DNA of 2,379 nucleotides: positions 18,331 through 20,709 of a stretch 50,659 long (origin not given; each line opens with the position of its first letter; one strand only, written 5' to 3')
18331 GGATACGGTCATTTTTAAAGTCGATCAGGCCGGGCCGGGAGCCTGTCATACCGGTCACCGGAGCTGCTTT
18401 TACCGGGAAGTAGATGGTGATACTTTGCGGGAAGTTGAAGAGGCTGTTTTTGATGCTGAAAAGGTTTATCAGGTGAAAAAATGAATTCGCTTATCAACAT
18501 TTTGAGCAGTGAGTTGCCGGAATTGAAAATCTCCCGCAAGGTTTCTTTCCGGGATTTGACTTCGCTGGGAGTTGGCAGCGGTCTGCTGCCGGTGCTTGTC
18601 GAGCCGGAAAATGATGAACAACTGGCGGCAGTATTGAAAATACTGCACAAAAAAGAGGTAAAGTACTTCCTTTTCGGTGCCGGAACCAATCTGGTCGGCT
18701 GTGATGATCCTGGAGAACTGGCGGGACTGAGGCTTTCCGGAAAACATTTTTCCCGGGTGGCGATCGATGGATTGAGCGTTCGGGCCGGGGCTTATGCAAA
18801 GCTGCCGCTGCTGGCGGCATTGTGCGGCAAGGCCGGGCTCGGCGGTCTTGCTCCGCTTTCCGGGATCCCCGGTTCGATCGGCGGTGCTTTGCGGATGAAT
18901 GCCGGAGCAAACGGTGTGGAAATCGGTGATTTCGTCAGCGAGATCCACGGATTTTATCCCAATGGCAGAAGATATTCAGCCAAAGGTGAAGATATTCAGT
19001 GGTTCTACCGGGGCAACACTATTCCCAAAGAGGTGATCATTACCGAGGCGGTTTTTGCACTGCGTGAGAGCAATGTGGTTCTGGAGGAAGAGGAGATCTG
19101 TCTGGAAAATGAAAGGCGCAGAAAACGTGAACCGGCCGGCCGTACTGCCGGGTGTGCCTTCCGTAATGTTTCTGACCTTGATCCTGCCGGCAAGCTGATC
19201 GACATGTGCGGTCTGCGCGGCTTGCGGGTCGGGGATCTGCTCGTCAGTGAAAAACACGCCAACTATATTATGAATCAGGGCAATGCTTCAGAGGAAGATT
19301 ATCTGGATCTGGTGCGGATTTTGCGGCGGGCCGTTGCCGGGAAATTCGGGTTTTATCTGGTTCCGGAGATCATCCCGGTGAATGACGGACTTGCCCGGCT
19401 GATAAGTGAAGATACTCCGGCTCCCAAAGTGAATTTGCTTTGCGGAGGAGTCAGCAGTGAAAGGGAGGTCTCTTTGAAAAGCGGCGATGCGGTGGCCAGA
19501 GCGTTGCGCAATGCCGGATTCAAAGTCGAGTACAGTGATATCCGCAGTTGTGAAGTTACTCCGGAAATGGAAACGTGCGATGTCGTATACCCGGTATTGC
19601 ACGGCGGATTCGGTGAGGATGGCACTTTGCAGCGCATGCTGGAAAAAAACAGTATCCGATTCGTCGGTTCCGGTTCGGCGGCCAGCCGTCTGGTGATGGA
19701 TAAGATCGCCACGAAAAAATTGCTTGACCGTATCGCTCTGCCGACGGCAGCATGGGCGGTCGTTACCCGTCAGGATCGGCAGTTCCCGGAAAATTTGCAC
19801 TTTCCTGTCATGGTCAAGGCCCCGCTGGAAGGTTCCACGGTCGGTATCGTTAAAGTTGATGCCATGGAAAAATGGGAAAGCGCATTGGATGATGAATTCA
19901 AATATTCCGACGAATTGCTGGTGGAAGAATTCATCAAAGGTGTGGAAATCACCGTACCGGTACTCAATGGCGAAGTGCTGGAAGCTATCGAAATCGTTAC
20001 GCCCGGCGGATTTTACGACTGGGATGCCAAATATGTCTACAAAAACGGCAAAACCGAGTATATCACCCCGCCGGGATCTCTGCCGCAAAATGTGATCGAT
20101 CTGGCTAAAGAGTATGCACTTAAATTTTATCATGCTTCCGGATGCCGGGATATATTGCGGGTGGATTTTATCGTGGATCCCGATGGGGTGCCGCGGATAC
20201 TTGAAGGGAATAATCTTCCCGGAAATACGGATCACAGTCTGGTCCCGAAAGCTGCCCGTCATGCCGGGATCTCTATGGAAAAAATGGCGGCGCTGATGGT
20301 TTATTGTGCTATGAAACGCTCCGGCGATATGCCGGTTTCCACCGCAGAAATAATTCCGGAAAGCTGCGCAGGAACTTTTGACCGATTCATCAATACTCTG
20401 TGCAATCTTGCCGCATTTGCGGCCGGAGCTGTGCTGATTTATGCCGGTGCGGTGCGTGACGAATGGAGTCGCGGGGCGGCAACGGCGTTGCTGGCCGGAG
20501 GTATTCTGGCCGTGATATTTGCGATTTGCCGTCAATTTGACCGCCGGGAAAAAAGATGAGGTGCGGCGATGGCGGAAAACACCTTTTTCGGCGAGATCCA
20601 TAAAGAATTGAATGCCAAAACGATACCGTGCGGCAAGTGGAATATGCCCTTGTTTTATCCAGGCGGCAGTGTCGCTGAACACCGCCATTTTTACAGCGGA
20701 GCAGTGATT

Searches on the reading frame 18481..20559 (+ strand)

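Call 63: search_protein_families(library=pfam, max_evalue=0.00001, proteins=[window:18481-20559:+])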
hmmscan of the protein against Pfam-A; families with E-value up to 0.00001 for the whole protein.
window:18481-20559:+ (692 aa): 4 families
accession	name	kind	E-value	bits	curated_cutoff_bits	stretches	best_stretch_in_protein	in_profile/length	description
PF07478.18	Dala_Dala_lig_C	-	5e-42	144.2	24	1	415-606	2-202/204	D-ala D-ala ligase C-terminus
PF02873.21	MurB_C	-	1.2e-22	80.3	27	1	210-297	10-96/99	UDP-N-acetylenolpyruvoylglucosamine reductase, C-terminal domain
PF01820.27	Dala_Dala_lig_N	-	2.9e-19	70.2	34.6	2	359-397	83-121/121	D-ala D-ala ligase N-terminus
PF01565.28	FAD_binding_4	-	6.8e-16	58.7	26.4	1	38-163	3-134/139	FAD binding domain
